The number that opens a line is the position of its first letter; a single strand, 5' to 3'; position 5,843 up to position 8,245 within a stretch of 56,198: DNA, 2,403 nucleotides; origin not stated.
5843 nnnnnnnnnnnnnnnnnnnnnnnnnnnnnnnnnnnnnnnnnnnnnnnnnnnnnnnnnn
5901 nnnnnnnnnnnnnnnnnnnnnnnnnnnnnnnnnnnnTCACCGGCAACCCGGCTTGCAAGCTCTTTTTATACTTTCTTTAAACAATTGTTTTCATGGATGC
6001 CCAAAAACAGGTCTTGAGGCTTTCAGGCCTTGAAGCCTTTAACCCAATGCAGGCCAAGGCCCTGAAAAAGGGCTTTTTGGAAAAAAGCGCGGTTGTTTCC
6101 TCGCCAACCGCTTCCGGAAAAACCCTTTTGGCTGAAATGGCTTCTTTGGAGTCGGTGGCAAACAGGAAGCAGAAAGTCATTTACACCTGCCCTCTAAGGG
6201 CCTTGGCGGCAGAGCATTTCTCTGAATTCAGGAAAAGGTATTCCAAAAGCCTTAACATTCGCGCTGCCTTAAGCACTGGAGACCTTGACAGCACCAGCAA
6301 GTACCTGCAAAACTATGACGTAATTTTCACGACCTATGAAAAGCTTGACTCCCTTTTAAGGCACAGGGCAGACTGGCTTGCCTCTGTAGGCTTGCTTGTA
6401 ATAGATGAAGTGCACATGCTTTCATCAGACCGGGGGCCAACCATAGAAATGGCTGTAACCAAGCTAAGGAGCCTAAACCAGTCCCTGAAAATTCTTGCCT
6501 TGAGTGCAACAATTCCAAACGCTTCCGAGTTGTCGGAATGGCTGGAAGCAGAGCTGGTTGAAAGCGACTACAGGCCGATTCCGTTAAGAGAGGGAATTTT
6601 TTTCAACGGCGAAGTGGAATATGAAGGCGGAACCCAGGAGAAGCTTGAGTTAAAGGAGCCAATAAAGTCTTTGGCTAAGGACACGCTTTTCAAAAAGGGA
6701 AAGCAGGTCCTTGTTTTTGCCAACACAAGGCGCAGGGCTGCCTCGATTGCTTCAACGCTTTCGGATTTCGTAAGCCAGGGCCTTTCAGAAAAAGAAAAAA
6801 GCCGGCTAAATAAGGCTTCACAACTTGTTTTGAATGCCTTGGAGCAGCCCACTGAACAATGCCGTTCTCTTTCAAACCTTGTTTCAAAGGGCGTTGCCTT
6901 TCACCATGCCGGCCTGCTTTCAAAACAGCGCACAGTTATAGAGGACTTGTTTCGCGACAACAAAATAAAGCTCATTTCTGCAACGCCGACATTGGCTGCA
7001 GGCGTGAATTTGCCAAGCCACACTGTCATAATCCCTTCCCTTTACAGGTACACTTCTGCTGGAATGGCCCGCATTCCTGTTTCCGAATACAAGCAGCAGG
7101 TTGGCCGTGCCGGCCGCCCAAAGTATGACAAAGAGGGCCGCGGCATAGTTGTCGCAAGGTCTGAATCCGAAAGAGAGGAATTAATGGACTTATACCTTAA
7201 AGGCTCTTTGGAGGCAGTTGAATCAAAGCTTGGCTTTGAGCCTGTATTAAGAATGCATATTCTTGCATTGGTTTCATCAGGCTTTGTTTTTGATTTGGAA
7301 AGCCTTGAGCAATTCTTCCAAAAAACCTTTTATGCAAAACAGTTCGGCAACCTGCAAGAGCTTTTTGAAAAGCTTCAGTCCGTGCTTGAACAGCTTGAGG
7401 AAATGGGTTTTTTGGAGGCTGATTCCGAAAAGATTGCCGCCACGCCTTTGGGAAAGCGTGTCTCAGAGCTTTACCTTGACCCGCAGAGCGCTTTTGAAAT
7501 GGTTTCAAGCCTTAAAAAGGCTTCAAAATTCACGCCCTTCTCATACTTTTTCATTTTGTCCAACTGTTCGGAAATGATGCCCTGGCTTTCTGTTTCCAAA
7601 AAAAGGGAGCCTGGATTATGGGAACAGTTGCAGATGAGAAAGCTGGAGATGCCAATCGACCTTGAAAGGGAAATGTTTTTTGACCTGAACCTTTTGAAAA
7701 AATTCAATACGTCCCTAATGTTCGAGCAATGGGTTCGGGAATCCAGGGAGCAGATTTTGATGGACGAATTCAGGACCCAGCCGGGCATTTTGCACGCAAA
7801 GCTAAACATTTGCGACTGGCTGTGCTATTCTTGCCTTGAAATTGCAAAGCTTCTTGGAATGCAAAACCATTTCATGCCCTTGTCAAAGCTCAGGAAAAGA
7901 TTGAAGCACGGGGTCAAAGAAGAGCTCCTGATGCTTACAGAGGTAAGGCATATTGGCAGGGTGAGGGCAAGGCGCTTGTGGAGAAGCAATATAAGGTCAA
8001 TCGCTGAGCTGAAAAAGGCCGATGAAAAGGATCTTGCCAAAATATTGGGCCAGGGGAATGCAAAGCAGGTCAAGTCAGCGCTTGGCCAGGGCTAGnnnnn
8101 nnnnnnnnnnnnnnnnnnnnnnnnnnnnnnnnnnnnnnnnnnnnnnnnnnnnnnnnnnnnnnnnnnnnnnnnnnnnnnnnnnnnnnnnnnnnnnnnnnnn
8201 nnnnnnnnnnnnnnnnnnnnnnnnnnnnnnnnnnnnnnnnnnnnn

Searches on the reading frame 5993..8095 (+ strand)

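Call 26: search_protein_families(library=pfam, proteins=[window:5993-8095:+], max_evalue=0.01)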
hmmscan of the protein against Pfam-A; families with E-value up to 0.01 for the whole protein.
window:5993-8095:+ (700 aa): 14 families
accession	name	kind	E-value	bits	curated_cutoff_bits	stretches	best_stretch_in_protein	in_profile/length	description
PF00270.35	DEAD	-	8.8e-34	117.1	26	1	17-177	1-164/167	DEAD/DEAH box helicase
PF21280.2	Helicase_dom4_arc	-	1.8e-19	70.3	27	1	517-640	2-125/125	Archaeal helicase, domain 4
PF00271.37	Helicase_C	-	2.5e-12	47.5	23.5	1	291-376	32-109/110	Helicase conserved C-terminal domain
PF04851.21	ResIII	-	3e-12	47.2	22.5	1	17-175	5-163/164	Type III restriction enzyme, res subunit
PF14520.12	HHH_5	-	1.7e-07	32.1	27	1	647-697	3-55/57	Helix-hairpin-helix domain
PF22527.2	DEXQc_Suv3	-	1e-06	28.9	27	1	36-157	19-120/154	DEXQ-box helicase domain of Suv3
PF25453.1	DUF7898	-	7e-06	26.8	27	1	644-695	2-53/80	Domain of unknown function (DUF7898)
PF20470.4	HTH_61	-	1.5e-05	25.7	24.3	1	391-475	9-92/92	Helix-turn-helix domain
PF00176.29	SNF2-rel_dom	-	3.1e-05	23.7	24.9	1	45-162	37-155/290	SNF2-related domain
PF06969.22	HemN_C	-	0.00095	19.6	24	0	453-488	33-65/67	HemN C-terminal domain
PF12826.13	HHH_2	-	0.0029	18.2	27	0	651-687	8-43/64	Helix-hairpin-helix motif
PF10391.15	DNA_pol_lambd_f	-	0.005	17.1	29.8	0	648-681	3-36/51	Fingers domain of DNA polymerase lambda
PF13401.12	AAA_22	-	0.0081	16.9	27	0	32-161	7-107/130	AAA domain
PF01637.24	ATPase_2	-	0.0094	16.2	33.2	0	35-144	25-123/225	ATPase domain predominantly from Archaea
